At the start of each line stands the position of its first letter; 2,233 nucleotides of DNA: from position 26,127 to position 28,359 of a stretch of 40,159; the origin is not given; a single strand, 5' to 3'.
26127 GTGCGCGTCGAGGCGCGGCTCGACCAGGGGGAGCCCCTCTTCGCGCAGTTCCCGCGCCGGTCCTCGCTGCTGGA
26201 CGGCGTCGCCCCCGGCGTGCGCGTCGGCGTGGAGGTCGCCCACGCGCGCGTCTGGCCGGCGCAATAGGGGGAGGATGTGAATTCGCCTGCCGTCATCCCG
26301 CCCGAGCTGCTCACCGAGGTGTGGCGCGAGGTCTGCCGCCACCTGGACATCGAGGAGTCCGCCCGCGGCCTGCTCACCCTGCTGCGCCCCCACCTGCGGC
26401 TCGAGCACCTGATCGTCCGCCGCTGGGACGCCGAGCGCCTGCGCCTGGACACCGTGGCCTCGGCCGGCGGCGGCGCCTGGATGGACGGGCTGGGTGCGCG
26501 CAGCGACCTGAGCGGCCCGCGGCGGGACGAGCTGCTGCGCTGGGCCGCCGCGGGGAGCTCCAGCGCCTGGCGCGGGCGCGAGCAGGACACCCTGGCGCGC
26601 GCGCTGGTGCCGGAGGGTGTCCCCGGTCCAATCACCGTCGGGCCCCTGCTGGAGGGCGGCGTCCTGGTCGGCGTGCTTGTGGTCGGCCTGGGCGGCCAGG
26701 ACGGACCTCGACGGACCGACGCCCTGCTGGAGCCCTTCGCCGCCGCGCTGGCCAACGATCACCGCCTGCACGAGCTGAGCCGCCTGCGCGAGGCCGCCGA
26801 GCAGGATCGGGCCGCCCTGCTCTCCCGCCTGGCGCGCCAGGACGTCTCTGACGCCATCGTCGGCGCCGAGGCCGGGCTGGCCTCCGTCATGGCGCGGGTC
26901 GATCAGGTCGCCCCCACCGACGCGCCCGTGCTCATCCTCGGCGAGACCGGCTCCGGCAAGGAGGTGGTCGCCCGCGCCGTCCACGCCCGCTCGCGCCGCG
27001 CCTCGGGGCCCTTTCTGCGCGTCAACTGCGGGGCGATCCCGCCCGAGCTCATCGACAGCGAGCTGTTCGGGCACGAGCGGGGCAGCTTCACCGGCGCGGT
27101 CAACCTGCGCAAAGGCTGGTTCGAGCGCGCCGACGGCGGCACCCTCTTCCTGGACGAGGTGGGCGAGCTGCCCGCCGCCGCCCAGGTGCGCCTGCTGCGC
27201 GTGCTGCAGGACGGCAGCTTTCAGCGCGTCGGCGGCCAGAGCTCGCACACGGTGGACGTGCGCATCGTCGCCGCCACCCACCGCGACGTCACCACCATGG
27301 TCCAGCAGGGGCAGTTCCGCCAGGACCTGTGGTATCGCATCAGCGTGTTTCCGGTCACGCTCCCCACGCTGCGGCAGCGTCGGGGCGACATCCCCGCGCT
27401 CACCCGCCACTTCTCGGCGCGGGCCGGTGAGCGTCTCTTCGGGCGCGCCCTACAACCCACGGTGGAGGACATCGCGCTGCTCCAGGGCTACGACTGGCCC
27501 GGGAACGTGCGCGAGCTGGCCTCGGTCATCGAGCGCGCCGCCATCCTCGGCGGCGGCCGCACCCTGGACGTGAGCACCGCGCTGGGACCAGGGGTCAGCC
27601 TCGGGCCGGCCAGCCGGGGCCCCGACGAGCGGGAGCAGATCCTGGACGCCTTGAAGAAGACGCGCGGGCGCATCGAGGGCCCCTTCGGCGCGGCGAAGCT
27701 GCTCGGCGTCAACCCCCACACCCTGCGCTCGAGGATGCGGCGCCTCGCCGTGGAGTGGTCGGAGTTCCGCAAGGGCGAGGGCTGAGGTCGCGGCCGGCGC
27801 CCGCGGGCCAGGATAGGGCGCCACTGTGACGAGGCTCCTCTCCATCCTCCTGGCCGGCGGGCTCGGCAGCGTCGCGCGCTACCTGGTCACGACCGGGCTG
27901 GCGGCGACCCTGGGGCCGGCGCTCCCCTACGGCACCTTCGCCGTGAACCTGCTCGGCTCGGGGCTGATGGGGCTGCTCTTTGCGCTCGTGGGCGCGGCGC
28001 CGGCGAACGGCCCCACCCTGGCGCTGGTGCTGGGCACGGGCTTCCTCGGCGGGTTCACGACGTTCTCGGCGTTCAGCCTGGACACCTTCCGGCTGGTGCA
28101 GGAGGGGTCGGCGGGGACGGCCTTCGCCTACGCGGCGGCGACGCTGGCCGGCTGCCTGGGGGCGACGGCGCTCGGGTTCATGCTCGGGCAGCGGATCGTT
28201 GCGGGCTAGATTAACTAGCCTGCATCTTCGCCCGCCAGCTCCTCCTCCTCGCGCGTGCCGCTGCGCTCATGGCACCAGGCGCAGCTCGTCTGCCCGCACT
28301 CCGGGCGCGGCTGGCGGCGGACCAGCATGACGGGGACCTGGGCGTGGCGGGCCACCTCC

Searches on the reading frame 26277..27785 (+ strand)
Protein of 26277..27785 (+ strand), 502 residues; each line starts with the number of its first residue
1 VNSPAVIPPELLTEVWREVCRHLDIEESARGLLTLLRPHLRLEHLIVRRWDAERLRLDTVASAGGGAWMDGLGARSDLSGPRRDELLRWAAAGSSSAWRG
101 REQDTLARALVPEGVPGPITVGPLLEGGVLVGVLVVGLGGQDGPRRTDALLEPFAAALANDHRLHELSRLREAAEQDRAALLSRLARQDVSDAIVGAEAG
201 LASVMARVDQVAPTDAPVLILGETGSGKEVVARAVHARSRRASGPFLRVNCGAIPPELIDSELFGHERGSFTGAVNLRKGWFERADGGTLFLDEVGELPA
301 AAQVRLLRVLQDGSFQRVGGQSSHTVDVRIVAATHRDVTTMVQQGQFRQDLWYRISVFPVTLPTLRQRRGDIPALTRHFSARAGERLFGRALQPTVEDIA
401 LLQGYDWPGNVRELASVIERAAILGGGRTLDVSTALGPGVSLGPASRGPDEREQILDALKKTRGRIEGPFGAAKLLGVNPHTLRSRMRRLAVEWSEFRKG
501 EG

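Call 5: search_protein_families(library=pfam, proteins=[window:26277-27785:+])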
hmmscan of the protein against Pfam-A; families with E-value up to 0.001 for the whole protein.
window:26277-27785:+ (502 aa): 5 families
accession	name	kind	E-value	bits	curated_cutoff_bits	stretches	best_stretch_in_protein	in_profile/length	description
PF00158.32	Sigma54_activat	-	1.9e-69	233.1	20.2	1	194-360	1-167/168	Sigma-54 interaction domain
PF14532.12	Sigma54_activ_2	-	4.4e-22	79.2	25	1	198-365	4-138/138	Sigma-54 interaction domain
PF25601.1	AAA_lid_14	-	4e-17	62.2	27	1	366-433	1-68/87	AAA+ ATPase lid domain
PF02954.25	HTH_8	-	5.9e-06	26.4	22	1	451-489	6-41/42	Bacterial regulatory protein, Fis family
PF07728.20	AAA_5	-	4.9e-05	23.8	22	1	217-336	1-123/139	AAA domain (dynein-related subfamily)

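Call 7: search_protein_families(library=ncbifam, proteins=[window:26277-27785:+])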
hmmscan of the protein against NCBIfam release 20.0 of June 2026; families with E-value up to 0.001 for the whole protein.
window:26277-27785:+ (502 aa): 27 families (the best 25 are shown)
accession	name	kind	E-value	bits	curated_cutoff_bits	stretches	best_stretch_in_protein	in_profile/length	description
TIGR01817.1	nifA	equivalog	7.3e-98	328.6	528.85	1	168-431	174-434/534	nif-specific transcriptional activator NifA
NF003451.0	PRK05022.1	equivalog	2.9e-94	316.6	476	1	154-427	155-425/512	nitric oxide reductase transcriptional regulator NorR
TIGR01818.1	ntrC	equivalog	1.6e-91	307.4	558.6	1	177-433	119-375/463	nitrogen regulation protein NR(I)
NF038308.1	RNA_repair_RtcR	equivalog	1.7e-90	304.4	650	1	165-434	153-431/530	RNA repair transcriptional activator RtcR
NF011958.0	PRK15429.1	equivalog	4.4e-90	303.2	830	1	152-494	338-688/692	formate hydrogenlyase transcriptional activator FlhA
NF008469.0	PRK11361.1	equivalog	6.8e-83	278.9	714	1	175-429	126-380/461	acetoacetate metabolism transcriptional regulator AtoC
NF041552.1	TF_PrdR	equivalog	9.8e-82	275.1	795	1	155-431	225-506/577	sigma-54 dependent transcriptional regulator PrdR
TIGR02915.1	PEP_resp_reg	equivalog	9.6e-81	271.9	502.6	1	184-490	131-442/445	PEP-CTERM-box response regulator transcription factor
NF050807.1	TransRegFlbDCaul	equivalog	1e-78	265.2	750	1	179-439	107-365/454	sigma-54-dependent transcriptional regulator FlbD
TIGR02974.1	phageshock_pspF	equivalog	6.8e-78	262.2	443.55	1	195-422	2-230/336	phage shock protein operon transcriptional activator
NF041906.1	V4R_TF_MobR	exception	1.8e-76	257.8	999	1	195-425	235-465/544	phenol degradation transcriptional regulator MobR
NF007689.0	PRK10365.1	equivalog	2.4e-76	257.3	760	1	192-488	139-440/441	sigma-54-dependent response regulator transcription factor ZraR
TIGR02329.1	propionate_PrpR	equivalog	2.7e-76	257.3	499.2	1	158-423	179-448/526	propionate catabolism operon regulatory protein PrpR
NF051870.1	NAssimRespRegNtrX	equivalog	1.3e-74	251.7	600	1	185-430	132-373/452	nitrogen assimilation response regulator NtrX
NF011953.0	PRK15424.1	equivalog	9.2e-73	245.6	703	1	166-489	194-533/538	propionate catabolism operon regulatory protein PrpR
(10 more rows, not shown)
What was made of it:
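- Checked: A Sigma54_activat + HTH_8 protein at 26277-27785 (calls 5, 7).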

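Call 13: find_homologous_proteins(query=window:26277-27785:+, max_evalue=1e-40)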
Query window:26277-27785:+ (502 aa): 7999 proteins with E <= 1e-40 among 8000 candidates; the best 120 are listed.
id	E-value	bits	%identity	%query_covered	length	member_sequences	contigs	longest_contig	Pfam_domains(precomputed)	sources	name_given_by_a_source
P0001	0.0e+0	1099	100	100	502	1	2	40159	PF00158.33,PF25601.2,PF02954.26,PF14532.13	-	-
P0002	3.9e-257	872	80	100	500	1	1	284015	PF00158.33,PF25601.2,PF14532.13,PF07728.21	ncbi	-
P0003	7.2e-252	855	79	99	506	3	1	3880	PF00158.33,PF25601.2,PF14532.13,PF07728.21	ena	-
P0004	1.6e-242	824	77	98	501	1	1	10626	PF00158.33,PF25601.2,PF14532.13,PF07728.21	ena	-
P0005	1.0e-218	745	71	98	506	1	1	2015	PF00158.33,PF25601.2,PF14532.13,PF07728.21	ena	-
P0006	1.8e-211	721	70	98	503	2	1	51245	PF00158.33,PF25601.2,PF14532.13,PF07728.21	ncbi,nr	ncbi:sigma 54-interacting transcriptional regulator [Myxococcota bacterium]|nr:sigma 54-interacting 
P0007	5.7e-208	710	68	97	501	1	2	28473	PF00158.33,PF25601.2,PF14532.13,PF07728.21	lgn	-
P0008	1.6e-205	702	68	98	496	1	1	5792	PF00158.33,PF25601.2,PF14532.13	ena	-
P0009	4.0e-204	697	67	98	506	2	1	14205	PF00158.33,PF25601.2,PF14532.13,PF07728.21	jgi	-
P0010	2.7e-203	694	69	98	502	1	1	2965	PF00158.33,PF25601.2,PF14532.13,PF07728.21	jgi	jgi:transcriptional regulator with GAF, ATPase, and Fis domain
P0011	1.8e-200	685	66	98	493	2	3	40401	PF00158.33,PF25601.2,PF14532.13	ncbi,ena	-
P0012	3.9e-200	684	68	99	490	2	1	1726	PF00158.33,PF25601.2,PF14532.13,PF07728.21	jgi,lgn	jgi:transcriptional regulator with GAF, ATPase, and Fis domain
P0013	4.3e-199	680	68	97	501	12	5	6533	PF00158.33,PF25601.2,PF14532.13,PF07728.21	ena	-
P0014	1.5e-197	675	65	99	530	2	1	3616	PF00158.33,PF25601.2,PF14532.13,PF07728.21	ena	-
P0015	2.1e-197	675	69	86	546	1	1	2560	PF00158.33,PF25601.2,PF14532.13,PF07728.21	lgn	-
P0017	5.1e-196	670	66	98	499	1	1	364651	PF00158.33,PF25601.2,PF14532.13,PF07728.21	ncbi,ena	-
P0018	6.7e-196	670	66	98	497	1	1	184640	PF00158.33,PF25601.2,PF14532.13,PF07728.21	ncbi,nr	ncbi:MAG: sigma-54 dependent transcriptional regulator [Pseudomonadota bacterium]|nr:sigma-54 depend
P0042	1.7e-184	632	64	99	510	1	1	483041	PF00158.33,PF25601.2,PF14532.13,PF07728.21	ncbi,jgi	jgi:hydrogenase-4 transcriptional activator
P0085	1.6e-172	593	57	97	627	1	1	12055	PF00158.33,PF25601.2,PF02954.26,PF14532.13,PF07728.21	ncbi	ncbi:MAG: sigma 54-interacting transcriptional regulator [Vicinamibacteraceae bacterium]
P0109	4.2e-169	582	59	99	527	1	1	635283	PF00158.33,PF25601.2,PF14532.13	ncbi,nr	ncbi:MAG: sigma 54-interacting transcriptional regulator [Planctomycetes bacterium]|nr:sigma 54-inte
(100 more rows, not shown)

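Call 15: find_encoding_contigs(protein=P0002, flank=10000, max_places=1)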
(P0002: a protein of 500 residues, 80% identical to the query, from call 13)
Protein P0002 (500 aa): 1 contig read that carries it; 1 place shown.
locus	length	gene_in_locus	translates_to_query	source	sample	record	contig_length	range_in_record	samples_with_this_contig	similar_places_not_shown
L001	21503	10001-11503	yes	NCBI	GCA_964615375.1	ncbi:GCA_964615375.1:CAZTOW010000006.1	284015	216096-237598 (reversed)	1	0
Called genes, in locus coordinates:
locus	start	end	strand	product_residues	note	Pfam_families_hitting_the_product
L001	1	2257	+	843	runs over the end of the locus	-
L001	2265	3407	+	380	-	PF01941:AdoMet_Synthase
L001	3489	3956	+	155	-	PF01878:EVE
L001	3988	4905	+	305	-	-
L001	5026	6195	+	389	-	PF07396:Porin_O_P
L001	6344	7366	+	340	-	PF13531:SBP_bac_11, PF01547:SBP_bac_1 (weak), PF13416:SBP_bac_8 (weak)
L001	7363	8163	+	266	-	PF00528:BPD_transp_1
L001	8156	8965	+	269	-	PF00528:BPD_transp_1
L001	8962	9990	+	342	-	PF00005:ABC_tran, PF13304:AAA_21 (faint)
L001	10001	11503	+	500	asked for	PF07728:AAA_5 (faint), PF00158:Sigma54_activat, PF14532:Sigma54_activ_2, PF25601:AAA_lid_14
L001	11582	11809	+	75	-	PF04014:MazE_antitoxin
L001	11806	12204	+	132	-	PF01850:PIN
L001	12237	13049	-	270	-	PF00805:Pentapeptide, PF13576:Pentapeptide_3 (faint), PF00805:Pentapeptide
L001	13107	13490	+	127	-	PF02537:CRCB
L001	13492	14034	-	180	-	PF00582:Usp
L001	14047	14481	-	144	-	PF20398:DUF6691, PF04143:Sulf_transp (weak)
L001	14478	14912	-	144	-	PF04143:Sulf_transp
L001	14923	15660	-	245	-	PF01925:TauE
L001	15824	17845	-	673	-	-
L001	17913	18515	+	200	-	-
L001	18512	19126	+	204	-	-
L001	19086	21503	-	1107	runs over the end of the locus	PF17784:Sulfotransfer_4, PF13620:CarboxypepD_reg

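Call 16: find_encoding_contigs(protein=P0006, flank=10000, max_places=1)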
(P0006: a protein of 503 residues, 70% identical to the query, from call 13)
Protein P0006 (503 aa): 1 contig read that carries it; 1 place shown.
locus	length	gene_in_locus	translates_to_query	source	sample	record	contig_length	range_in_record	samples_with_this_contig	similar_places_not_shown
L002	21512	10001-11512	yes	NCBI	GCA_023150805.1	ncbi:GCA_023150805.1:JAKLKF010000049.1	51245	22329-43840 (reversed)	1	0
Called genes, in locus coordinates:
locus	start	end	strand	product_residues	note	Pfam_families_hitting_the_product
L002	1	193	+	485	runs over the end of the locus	-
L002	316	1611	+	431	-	-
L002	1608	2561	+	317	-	PF02653:BPD_transp_2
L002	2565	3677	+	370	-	PF02653:BPD_transp_2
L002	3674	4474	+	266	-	PF00005:ABC_tran, PF13304:AAA_21 (faint), PF12399:BCA_ABC_TP_C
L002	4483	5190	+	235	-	PF00005:ABC_tran, PF13304:AAA_21 (weak)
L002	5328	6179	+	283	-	PF07396:Porin_O_P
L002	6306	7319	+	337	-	PF13531:SBP_bac_11, PF01547:SBP_bac_1 (faint)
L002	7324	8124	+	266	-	PF00528:BPD_transp_1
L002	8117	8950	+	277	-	PF00528:BPD_transp_1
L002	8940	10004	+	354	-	PF00005:ABC_tran, PF13304:AAA_21 (faint)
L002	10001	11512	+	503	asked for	PF00158:Sigma54_activat, PF14532:Sigma54_activ_2, PF07728:AAA_5 (weak), PF25601:AAA_lid_14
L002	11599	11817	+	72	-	PF01402:RHH_1, PF12651:RHH_3 (faint)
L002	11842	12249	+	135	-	PF13470:PIN_3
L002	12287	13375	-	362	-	-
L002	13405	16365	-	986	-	PF00069:Pkinase, PF07714:PK_Tyr_Ser-Thr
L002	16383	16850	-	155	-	-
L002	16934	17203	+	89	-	-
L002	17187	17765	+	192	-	-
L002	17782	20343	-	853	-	PF00133:tRNA-synt_1, PF09334:tRNA-synt_1g, PF13603:tRNA-synt_1_2, PF08264:Anticodon_1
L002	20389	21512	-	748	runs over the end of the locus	PF05729:NACHT (weak)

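Call 17: find_encoding_contigs(protein=P0017, flank=10000, max_places=1)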
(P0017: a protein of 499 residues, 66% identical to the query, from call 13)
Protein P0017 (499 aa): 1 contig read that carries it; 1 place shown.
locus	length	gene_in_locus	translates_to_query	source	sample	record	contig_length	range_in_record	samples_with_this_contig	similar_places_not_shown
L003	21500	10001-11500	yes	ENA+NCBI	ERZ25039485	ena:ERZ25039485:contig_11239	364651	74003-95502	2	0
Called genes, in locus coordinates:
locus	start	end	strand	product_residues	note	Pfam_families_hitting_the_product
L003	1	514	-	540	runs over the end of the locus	PF05935:Arylsulfotrans, PF14269:Arylsulfotran_2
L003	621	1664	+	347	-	-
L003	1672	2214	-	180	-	-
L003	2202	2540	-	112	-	-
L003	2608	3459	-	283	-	PF05724:TPMT, PF13489:Methyltransf_23, PF13649:Methyltransf_25, PF13847:Methyltransf_31, PF08241:Methyltransf_11, PF08242:Methyltransf_12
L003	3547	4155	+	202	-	-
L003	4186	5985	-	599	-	PF00916:Sulfate_transp, PF01740:STAS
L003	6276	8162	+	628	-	PF01547:SBP_bac_1, PF13531:SBP_bac_11, PF00528:BPD_transp_1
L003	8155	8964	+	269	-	PF00528:BPD_transp_1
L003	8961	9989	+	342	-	PF00005:ABC_tran, PF13304:AAA_21 (faint), PF12857:TOBE_3 (weak)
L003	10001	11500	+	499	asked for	PF00158:Sigma54_activat, PF14532:Sigma54_activ_2, PF07728:AAA_5 (weak), PF25601:AAA_lid_14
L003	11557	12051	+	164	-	PF02673:BacA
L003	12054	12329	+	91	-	PF02673:BacA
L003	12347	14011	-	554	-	PF07732:Cu-oxidase_3, PF07731:Cu-oxidase_2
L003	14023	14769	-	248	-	-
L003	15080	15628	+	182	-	-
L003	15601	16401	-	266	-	PF13489:Methyltransf_23 (weak), PF13649:Methyltransf_25, PF08241:Methyltransf_11, PF08242:Methyltransf_12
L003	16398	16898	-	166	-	PF18171:LSDAT_prok (faint), PF18306:LDcluster4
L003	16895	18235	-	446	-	PF00067:p450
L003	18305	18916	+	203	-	PF14347:DUF4399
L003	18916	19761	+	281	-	PF00106:adh_short, PF08659:KR, PF23441:SDR (weak), PF13561:adh_short_C2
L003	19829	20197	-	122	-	PF09413:DUF2007 (weak)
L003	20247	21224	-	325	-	PF07238:PilZ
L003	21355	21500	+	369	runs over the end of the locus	PF13528:Glyco_trans_1_3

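Call 18: find_encoding_contigs(protein=P0109, flank=10000, max_places=1)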
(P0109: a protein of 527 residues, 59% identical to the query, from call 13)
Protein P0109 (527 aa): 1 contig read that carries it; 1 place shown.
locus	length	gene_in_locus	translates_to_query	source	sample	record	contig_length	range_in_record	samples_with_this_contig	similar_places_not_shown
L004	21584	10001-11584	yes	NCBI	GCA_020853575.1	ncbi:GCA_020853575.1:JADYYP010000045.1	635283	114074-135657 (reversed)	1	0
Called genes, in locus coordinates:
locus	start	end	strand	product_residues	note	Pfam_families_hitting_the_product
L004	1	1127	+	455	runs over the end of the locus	PF00370:FGGY_N, PF02782:FGGY_C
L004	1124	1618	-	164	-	PF00254:FKBP_C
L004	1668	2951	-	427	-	PF02127:Peptidase_M18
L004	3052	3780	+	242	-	PF13646:HEAT_2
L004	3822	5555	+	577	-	PF00884:Sulfatase, PF01663:Phosphodiest, PF13428:TPR_14 (faint), PF16347:SGSH_C (weak), PF07719:TPR_2 (faint), PF13432:TPR_16 (weak), PF14559:TPR_19, PF13432:TPR_16 (weak)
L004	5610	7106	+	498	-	PF02541:Ppx-GppA, PF21447:Ppx-GppA_III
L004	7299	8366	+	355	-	PF13379:NMT1_2, PF09084:NMT1, PF12974:Phosphonate-bd (weak)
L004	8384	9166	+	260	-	PF00005:ABC_tran, PF13304:AAA_21 (faint)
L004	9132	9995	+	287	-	PF00528:BPD_transp_1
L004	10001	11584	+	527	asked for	PF00158:Sigma54_activat, PF14532:Sigma54_activ_2, PF25601:AAA_lid_14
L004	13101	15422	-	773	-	PF13089:PP_kinase_N, PF02503:PP_kinase, PF17941:PP_kinase_C_1, PF13091:PLDc_2 (faint), PF13090:PP_kinase_C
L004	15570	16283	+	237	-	PF05235:CHAD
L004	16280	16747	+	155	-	PF00300:His_Phos_1 (weak)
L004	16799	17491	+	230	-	PF05724:TPMT, PF13489:Methyltransf_23, PF13847:Methyltransf_31 (weak), PF08241:Methyltransf_11, PF08242:Methyltransf_12, PF13649:Methyltransf_25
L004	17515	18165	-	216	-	PF04493:Endonuclease_5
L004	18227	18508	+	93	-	PF07689:KaiB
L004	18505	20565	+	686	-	PF00989:PAS (weak), PF13188:PAS_8 (faint), PF13426:PAS_9 (faint), PF08447:PAS_3, PF08448:PAS_4 (weak), PF00990:GGDEF, PF00563:EAL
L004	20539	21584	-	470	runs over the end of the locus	PF13520:AA_permease_2, PF00324:AA_permease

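Call 19: find_encoding_contigs(protein=P0085, flank=10000, max_places=1)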
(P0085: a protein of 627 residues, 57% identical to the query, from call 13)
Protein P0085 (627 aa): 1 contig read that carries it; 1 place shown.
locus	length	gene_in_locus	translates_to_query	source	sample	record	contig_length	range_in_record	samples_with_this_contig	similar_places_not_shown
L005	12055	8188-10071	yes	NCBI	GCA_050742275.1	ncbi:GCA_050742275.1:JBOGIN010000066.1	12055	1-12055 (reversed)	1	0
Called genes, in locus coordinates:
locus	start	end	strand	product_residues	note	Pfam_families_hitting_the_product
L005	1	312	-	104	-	?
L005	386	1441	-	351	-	PF00005:ABC_tran, PF13304:AAA_21 (faint), PF17850:CysA_C_terminal, PF12857:TOBE_3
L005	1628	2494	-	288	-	PF00528:BPD_transp_1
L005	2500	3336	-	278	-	PF00528:BPD_transp_1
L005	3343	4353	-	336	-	PF01547:SBP_bac_1, PF13416:SBP_bac_8 (weak), PF13531:SBP_bac_11, PF13343:SBP_bac_6 (weak)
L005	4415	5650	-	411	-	PF07396:Porin_O_P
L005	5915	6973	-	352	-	PF04230:PS_pyruv_trans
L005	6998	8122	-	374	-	PF13641:Glyco_tranf_2_3, PF00535:Glycos_transf_2, PF10111:Glyco_tranf_2_2 (weak)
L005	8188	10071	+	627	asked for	PF00158:Sigma54_activat, PF14532:Sigma54_activ_2, PF07728:AAA_5 (faint), PF25601:AAA_lid_14, PF02954:HTH_8 (weak)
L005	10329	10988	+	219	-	-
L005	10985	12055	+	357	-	PF13620:CarboxypepD_reg, PF25183:OMP_b-brl_4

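Call 20: find_encoding_contigs(protein=P0018, flank=10000, max_places=1)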
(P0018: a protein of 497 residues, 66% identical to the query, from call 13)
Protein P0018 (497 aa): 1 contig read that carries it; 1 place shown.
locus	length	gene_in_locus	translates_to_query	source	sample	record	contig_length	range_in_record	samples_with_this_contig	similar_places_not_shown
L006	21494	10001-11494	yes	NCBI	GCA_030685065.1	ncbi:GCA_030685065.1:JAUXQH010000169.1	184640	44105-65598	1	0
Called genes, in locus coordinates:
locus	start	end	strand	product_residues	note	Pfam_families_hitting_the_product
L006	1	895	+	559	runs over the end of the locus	PF03814:KdpA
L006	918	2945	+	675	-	PF00122:E1-E2_ATPase, PF00702:Hydrolase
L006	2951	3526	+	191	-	PF02669:KdpC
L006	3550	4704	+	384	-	PF02702:KdpD, PF00582:Usp (faint)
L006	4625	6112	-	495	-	PF07992:Pyr_redox_2 (faint), PF13454:NAD_binding_9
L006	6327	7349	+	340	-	PF01547:SBP_bac_1, PF13531:SBP_bac_11, PF13416:SBP_bac_8 (weak)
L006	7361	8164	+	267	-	PF00528:BPD_transp_1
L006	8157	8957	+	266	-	PF00528:BPD_transp_1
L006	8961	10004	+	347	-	PF00005:ABC_tran, PF13304:AAA_21 (faint)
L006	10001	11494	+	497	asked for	PF00158:Sigma54_activat, PF14532:Sigma54_activ_2, PF07728:AAA_5 (faint), PF25601:AAA_lid_14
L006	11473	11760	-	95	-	PF00873:ACR_tran (weak)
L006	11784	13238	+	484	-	PF10009:DUF2252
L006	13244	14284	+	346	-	-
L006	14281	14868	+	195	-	PF00932:LTD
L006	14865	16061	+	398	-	-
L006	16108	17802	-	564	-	PF05787:PhoX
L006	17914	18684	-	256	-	PF00106:adh_short, PF13561:adh_short_C2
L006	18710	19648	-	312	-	-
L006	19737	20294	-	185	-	-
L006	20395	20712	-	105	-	PF13442:Cytochrome_CBB3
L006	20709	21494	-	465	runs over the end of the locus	PF22807:TrAA12 (faint), PF23500:DUF7133 (faint)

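Call 21: find_encoding_contigs(protein=P0042, flank=10000, max_places=1)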
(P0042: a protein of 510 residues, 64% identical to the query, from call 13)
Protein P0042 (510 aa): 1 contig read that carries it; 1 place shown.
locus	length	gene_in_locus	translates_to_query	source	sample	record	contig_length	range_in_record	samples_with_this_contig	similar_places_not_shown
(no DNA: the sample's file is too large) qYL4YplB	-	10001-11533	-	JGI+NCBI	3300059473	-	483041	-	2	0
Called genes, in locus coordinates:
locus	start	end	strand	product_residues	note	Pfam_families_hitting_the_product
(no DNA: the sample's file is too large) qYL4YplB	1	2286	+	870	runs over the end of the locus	PF03544:TonB_C, PF13620:CarboxypepD_reg, PF13715:CarbopepD_reg_2 (weak), PF07715:Plug (weak)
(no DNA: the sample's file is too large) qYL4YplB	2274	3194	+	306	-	-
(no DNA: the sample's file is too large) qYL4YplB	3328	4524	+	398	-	-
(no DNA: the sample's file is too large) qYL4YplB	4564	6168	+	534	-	PF11617:Cu-binding_MopE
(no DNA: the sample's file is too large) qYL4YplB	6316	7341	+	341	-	PF13416:SBP_bac_8 (weak), PF13531:SBP_bac_11, PF13343:SBP_bac_6 (weak)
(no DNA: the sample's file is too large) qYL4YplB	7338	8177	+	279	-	PF00528:BPD_transp_1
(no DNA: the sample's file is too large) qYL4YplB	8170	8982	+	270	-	PF00528:BPD_transp_1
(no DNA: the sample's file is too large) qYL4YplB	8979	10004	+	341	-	PF00005:ABC_tran, PF13304:AAA_21 (faint), PF08402:TOBE_2 (weak), PF12857:TOBE_3 (weak)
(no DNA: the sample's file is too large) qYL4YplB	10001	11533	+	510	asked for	PF00158:Sigma54_activat, PF14532:Sigma54_activ_2, PF07728:AAA_5 (weak), PF25601:AAA_lid_14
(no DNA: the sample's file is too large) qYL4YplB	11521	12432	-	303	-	PF00355:Rieske, PF19298:KshA_C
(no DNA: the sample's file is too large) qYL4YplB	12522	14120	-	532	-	-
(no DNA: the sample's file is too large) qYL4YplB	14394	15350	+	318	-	PF00196:GerE, PF04545:Sigma70_r4 (weak)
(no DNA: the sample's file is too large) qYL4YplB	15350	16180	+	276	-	PF00561:Abhydrolase_1, PF12146:Hydrolase_4 (weak), PF12697:Abhydrolase_6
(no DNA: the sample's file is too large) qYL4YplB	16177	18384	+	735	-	PF00069:Pkinase, PF07714:PK_Tyr_Ser-Thr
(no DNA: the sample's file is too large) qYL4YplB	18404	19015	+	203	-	-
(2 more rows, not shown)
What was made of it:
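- The EBP lies immediately downstream of sbp-cysTWA in L001, L002, L003, L006 and the P0042 contig, and beside a divergent porin-sbp-cysTWA in L005 (calls 15-21).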

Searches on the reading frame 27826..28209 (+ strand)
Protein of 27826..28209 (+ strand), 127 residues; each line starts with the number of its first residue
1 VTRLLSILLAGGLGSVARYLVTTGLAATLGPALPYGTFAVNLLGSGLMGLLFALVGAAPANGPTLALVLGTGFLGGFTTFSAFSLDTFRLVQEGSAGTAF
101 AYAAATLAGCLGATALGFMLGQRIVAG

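Call 5: search_protein_families(library=pfam, proteins=[window:27826-28209:+])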
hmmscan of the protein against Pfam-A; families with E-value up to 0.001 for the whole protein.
window:27826-28209:+ (127 aa): 1 family
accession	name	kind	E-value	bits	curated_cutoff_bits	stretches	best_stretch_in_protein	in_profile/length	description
PF02537.21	CRCB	-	1.1e-24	87.1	32.9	1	6-118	2-103/103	CrcB-like protein, Camphor Resistance (CrcB)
